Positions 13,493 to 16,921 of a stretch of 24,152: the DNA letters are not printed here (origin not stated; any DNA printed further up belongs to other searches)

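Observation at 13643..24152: Soluble cluster with three different HdrA paralogues: candidate new electron-bifurcating complex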

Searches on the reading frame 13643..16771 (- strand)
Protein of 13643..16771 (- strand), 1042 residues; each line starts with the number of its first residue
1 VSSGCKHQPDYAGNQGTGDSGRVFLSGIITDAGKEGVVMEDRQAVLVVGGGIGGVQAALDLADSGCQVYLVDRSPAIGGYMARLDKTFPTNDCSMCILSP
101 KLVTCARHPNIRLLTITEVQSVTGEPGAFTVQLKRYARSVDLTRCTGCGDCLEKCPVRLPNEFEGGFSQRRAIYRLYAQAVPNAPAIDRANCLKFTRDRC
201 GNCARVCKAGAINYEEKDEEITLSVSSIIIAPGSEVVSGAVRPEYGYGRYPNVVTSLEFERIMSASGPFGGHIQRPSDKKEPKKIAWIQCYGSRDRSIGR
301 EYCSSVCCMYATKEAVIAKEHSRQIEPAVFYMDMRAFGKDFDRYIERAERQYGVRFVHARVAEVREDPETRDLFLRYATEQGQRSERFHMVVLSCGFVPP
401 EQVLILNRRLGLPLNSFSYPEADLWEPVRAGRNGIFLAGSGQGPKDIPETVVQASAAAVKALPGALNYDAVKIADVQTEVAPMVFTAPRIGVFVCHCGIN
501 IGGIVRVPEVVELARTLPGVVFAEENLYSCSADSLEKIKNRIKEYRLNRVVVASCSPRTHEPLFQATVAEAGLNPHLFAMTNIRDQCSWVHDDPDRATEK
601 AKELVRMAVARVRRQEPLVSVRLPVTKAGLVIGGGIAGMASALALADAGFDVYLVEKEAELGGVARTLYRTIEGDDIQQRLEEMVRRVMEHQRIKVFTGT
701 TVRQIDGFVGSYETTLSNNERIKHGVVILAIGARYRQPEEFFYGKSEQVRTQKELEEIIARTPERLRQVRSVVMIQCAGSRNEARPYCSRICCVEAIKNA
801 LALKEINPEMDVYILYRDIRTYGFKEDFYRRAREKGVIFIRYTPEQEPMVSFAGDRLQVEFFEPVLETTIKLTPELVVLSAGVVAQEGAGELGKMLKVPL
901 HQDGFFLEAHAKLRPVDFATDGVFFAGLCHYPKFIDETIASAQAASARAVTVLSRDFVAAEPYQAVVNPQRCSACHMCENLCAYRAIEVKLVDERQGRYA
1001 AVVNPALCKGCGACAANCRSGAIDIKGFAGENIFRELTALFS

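Call 3: search_protein_families(library=pfam, proteins=[window:13643-16771:-], max_evalue=0.001)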
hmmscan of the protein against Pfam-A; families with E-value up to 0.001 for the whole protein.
window:13643-16771:- (1042 aa): 20 families
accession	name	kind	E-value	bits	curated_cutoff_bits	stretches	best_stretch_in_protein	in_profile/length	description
PF07992.20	Pyr_redox_2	-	1.7e-26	93.8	26.1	3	630-745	4-119/291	Pyridine nucleotide-disulphide oxidoreductase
PF12831.13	FAD_oxidored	-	3.5e-17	63.3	27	2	45-82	2-39/416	FAD dependent oxidoreductase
PF13450.12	NAD_binding_8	-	5.2e-15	55.9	21.9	2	631-667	1-37/68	NAD(P)-binding Rossmann-like domain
PF01266.30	DAO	-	4.7e-13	49.8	27.9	2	630-663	3-37/353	FAD dependent oxidoreductase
PF00037.32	Fer4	-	9.6e-13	47.8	21.1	2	1002-1023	2-23/24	4Fe-4S binding domain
PF13738.12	Pyr_redox_3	-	3e-12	46.8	30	1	629-734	167-268/305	Pyridine nucleotide-disulphide oxidoreductase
PF00890.30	FAD_binding_2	-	3.4e-12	46.7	20.4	1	630-663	3-36/414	FAD binding domain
PF00070.33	Pyr_redox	-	4e-11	43.7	22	1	45-78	2-35/82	Pyridine nucleotide-disulphide oxidoreductase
PF13454.12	NAD_binding_9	-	8.9e-10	39.2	21.8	0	341-397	103-154/155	FAD-NAD(P)-binding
PF12838.12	Fer4_7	-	5.3e-09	36.9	27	2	971-1022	1-52/52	4Fe-4S dicluster domain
PF01134.28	GIDA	-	7.5e-08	32.3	22.1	1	45-74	2-29/391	Glucose inhibited division protein A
PF12797.12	Fer4_2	-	4e-07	30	24.5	0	139-157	4-22/22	4Fe-4S binding domain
PF01494.25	FAD_binding_3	-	9.6e-07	28.8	22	0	630-660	5-35/349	FAD binding domain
PF03486.20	HI0933_like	-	2.8e-06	27.4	50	0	630-662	4-36/244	HI0933-like protein Rossmann domain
PF12837.12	Fer4_6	-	3.6e-06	27.1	25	1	140-158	4-22/24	4Fe-4S binding domain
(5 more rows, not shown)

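Call 4: search_protein_families(library=ncbifam, proteins=[window:13643-16771:-], max_evalue=0.001)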
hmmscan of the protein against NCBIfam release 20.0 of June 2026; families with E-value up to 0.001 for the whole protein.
window:13643-16771:- (1042 aa): 144 families (the best 25 are shown)
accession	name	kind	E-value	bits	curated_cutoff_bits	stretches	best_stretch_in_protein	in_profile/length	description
NF040770.1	hetero_SS_HdrA2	exception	4.5e-287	954.3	1100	3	42-462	139-557/777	CoB-CoM heterodisulfide reductase HdrA2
NF041778.1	hetero_SS_HdrA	equivalog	6e-213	708.9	1400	3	41-461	141-566/771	ferredoxin:CoB-CoM heterodisulfide reductase subunit HdrA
NF041891.1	hdrA_Methbact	equivalog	1.9e-205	684.4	1300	3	37-461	128-552/762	ferredoxin:CoB-CoM heterodisulfide reductase subunit HdrA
TIGR01372.1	soxA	subfamily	2.6e-15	55.3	1164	2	630-704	172-246/996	sarcosine oxidase subunit alpha family protein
NF045637.1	carotdesatCrtDProt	equivalog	5.6e-15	54.8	580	2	45-85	1-41/485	1-hydroxycarotenoid 3,4-desaturase CrtD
TIGR03997.1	mycofact_OYE_2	equivalog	8e-15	54.2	793.15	2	621-816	373-553/645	mycofactocin system FadH/OYE family oxidoreductase 2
TIGR03467.1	HpnE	equivalog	1.1e-14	54.7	283.05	2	631-669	3-41/430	hydroxysqualene dehydroxylase HpnE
NF005560.0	PRK07233.1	equivalog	4.7e-14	52.1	252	2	631-669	5-43/435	hypothetical protein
NF049967.1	QhpG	equivalog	3.6e-13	49.2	240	1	630-688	2-63/423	flavin-dependent monooxygenase QhpG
TIGR02734.1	crtI_fam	subfamily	3.4e-12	45.8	238.1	2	630-667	2-39/504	phytoene desaturase family protein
NF058655.1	CrtID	equivalog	3.8e-12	45.8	640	2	630-669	2-41/478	bifunctional phytoene desaturase/3,4-desaturase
NF006021.0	PRK08163.1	equivalog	4.8e-12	45.6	459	2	39-79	2-42/398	3-hydroxybenzoate 6-monooxygenase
TIGR03197.1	MnmC_Cterm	equivalog_domain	7.1e-12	45.1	174.2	1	630-662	3-35/400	FAD-dependent 5-carboxymethylaminomethyl-2-thiouridine(34) oxidoreductase MnmC1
NF009410.0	PRK12771.1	subfamily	1e-11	44.1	516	2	627-705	139-215/566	NAD(P)-binding protein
NF005313.0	PRK06847.1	subfamily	3.4e-11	42.7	372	2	41-75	3-37/375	hypothetical protein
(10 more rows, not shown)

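Call 47: search_solved_structures(query=window:13643-16657:-, max_evalue=1e-10)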
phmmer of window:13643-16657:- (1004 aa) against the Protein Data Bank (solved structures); distinct sequences matched with E-value up to 1e-10: 6.
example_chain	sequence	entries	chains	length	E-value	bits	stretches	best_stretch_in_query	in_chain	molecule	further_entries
5odc_A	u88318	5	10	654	3.6e-202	676.8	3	6-339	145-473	Heterodisulfide reductase, subunit A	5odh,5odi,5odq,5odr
8rvv_A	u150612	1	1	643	6.9e-183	612.9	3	7-375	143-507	H(2):CoB-CoM heterodisulfide,ferredoxin reductase subunit A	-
8rvu_a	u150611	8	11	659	7.1e-183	612.9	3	7-375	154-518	H(2):CoB-CoM heterodisulfide,ferredoxin reductase subunit A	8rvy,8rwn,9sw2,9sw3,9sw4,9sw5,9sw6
7bkb_A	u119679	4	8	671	5.5e-168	563.6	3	7-337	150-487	CoB--CoM heterodisulfide reductase iron-sulfur subunit A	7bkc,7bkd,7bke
9sfi_A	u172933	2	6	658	8.6e-166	556.4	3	6-339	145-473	CoB--CoM heterodisulfide reductase iron-sulfur subunit A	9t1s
6tjr_A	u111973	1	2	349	2.1e-42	148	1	186-425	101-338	Fumarate reductase/succinate dehydrogenase flavoprotein domain protein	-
